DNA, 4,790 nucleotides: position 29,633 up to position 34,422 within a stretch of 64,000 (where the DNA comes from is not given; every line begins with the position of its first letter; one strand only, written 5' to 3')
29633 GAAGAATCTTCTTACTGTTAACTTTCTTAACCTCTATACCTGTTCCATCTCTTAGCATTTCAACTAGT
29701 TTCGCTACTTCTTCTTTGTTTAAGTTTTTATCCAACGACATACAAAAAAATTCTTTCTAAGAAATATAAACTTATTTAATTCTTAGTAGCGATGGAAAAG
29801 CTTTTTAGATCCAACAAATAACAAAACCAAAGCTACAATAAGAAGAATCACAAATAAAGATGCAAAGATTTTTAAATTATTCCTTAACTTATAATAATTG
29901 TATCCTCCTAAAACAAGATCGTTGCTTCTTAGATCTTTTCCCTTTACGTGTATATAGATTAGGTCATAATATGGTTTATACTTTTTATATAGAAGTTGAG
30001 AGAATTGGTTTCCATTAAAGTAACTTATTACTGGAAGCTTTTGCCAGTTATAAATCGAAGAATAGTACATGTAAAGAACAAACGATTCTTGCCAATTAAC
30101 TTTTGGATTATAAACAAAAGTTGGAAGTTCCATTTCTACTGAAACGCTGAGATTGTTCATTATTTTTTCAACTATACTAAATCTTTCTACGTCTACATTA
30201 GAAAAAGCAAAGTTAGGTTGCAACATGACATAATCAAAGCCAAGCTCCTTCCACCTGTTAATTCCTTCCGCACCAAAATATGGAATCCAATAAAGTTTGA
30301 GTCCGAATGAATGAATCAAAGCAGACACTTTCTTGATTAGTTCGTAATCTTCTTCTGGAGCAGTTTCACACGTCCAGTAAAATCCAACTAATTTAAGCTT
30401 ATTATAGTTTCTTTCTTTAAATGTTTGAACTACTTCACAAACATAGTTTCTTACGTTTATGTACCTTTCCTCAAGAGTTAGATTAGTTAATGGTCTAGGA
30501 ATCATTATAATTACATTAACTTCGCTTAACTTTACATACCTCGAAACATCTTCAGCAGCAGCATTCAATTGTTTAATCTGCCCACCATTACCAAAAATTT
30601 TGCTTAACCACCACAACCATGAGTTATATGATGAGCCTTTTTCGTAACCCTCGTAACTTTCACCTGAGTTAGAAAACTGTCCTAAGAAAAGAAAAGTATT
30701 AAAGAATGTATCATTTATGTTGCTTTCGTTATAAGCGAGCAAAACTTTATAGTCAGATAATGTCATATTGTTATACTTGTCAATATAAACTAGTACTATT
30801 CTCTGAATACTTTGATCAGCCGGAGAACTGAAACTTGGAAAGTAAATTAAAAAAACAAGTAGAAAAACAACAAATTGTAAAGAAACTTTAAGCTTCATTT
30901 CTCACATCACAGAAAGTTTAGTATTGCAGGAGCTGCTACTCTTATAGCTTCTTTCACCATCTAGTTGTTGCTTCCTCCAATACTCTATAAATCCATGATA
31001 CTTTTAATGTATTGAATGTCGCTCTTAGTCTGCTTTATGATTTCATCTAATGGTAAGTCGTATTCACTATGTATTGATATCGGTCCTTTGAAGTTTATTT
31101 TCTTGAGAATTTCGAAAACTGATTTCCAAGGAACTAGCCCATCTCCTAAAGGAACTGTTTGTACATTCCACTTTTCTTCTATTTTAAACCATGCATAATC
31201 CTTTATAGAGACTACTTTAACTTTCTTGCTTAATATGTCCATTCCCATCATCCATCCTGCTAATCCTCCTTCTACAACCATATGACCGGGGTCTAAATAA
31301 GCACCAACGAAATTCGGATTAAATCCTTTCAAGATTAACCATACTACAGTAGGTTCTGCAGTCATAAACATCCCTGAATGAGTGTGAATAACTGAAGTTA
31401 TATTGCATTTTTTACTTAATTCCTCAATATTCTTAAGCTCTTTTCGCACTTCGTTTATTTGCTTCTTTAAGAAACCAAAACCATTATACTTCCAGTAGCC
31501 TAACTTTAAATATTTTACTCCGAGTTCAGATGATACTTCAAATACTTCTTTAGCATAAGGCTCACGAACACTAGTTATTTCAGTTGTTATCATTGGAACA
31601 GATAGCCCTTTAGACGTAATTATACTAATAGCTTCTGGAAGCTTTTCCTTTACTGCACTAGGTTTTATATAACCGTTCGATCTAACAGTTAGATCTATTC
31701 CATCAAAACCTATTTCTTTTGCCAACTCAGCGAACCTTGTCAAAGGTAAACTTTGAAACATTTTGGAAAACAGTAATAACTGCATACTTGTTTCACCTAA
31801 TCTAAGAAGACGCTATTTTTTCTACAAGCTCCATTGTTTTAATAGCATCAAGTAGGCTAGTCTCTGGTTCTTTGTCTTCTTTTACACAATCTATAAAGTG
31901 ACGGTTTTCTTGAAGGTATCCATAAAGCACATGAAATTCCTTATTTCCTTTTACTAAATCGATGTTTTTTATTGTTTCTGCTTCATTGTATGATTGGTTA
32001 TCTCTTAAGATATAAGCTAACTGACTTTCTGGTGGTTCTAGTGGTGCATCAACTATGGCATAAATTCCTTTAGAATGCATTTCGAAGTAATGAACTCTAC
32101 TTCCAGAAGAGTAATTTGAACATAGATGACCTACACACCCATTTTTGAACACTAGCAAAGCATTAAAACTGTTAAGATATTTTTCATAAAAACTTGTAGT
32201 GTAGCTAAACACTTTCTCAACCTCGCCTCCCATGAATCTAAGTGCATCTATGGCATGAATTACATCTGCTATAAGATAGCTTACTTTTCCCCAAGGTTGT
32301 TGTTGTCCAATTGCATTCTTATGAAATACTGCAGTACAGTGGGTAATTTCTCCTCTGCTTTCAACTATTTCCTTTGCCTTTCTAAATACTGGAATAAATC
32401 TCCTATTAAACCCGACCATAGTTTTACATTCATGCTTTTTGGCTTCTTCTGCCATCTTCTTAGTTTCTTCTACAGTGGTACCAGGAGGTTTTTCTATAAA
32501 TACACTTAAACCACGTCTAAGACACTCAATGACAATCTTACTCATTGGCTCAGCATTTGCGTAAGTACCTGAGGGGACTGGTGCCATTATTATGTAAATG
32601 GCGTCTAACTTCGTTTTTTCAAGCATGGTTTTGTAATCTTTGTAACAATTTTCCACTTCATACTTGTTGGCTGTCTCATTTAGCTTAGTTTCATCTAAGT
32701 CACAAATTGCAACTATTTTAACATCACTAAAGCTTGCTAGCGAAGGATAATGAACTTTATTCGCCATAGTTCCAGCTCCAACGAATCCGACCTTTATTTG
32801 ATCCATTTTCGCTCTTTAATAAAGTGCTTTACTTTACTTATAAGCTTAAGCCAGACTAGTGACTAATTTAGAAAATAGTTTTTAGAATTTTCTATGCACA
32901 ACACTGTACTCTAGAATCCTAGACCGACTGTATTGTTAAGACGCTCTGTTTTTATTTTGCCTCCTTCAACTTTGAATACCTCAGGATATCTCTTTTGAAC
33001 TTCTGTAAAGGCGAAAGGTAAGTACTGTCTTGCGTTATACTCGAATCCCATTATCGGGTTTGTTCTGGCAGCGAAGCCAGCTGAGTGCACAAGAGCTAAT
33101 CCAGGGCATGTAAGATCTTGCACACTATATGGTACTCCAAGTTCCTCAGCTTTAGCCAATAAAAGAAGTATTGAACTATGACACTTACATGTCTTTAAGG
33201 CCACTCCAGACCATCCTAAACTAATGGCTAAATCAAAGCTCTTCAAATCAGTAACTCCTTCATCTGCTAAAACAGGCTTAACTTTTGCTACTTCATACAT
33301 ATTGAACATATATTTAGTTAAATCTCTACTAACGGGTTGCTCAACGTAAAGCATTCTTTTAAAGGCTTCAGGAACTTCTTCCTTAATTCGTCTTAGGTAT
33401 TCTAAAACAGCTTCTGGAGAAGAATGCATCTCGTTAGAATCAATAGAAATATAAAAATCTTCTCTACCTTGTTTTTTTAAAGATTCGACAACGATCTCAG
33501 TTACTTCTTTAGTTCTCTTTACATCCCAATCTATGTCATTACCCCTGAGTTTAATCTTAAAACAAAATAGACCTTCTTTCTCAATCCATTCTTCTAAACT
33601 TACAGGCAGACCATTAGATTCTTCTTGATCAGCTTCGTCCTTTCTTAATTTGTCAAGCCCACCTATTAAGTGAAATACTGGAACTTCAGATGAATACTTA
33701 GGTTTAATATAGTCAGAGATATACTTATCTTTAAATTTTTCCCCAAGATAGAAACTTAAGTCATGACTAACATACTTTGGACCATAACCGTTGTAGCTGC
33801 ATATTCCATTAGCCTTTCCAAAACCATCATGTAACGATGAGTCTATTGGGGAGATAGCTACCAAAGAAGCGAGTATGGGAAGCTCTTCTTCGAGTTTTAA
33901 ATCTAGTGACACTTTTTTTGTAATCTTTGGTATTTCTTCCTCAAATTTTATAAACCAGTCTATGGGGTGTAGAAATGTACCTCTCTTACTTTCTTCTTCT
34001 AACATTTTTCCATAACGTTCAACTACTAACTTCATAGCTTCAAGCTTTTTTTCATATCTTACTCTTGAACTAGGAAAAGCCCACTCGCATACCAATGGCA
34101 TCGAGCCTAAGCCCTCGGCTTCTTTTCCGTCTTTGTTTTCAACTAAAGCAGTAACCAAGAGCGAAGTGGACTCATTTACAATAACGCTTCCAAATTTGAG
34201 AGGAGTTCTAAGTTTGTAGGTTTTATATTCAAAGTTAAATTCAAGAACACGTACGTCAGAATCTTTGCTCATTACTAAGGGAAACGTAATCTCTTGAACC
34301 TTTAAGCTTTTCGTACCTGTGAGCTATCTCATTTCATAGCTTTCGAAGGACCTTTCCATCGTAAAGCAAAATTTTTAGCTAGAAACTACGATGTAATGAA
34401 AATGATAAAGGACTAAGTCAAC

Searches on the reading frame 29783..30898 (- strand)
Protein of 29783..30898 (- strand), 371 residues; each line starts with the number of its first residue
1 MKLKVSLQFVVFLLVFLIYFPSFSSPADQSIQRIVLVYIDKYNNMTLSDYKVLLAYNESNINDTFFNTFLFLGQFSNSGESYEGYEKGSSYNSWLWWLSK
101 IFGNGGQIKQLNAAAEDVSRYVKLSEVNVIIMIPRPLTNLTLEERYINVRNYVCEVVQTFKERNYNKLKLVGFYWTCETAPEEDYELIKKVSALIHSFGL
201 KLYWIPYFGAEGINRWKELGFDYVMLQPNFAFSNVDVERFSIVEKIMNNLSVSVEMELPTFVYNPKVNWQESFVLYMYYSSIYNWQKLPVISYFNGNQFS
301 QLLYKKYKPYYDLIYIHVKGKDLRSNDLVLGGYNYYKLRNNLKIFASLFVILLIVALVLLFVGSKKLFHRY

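Call 65: search_protein_families(library=pfam, proteins=[window:29783-30898:-], max_evalue=0.001)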
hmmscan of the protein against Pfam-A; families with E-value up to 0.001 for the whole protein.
window:29783-30898:- (371 aa): 1 family
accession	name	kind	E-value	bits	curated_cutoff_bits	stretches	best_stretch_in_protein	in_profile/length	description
PF16147.10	DUF4855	-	8.6e-47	160.2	27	1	34-315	2-308/313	Domain of unknown function (DUF4855)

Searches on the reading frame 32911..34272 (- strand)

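Call 65: search_protein_families(library=pfam, proteins=[window:32911-34272:-], max_evalue=0.001)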
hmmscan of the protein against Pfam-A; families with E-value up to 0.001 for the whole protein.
window:32911-34272:- (453 aa): 1 family
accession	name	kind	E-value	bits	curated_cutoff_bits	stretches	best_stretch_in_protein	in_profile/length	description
PF13378.12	MR_MLE_C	-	1.4e-10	41.7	29.4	1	226-452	6-212/219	Enolase C-terminal domain-like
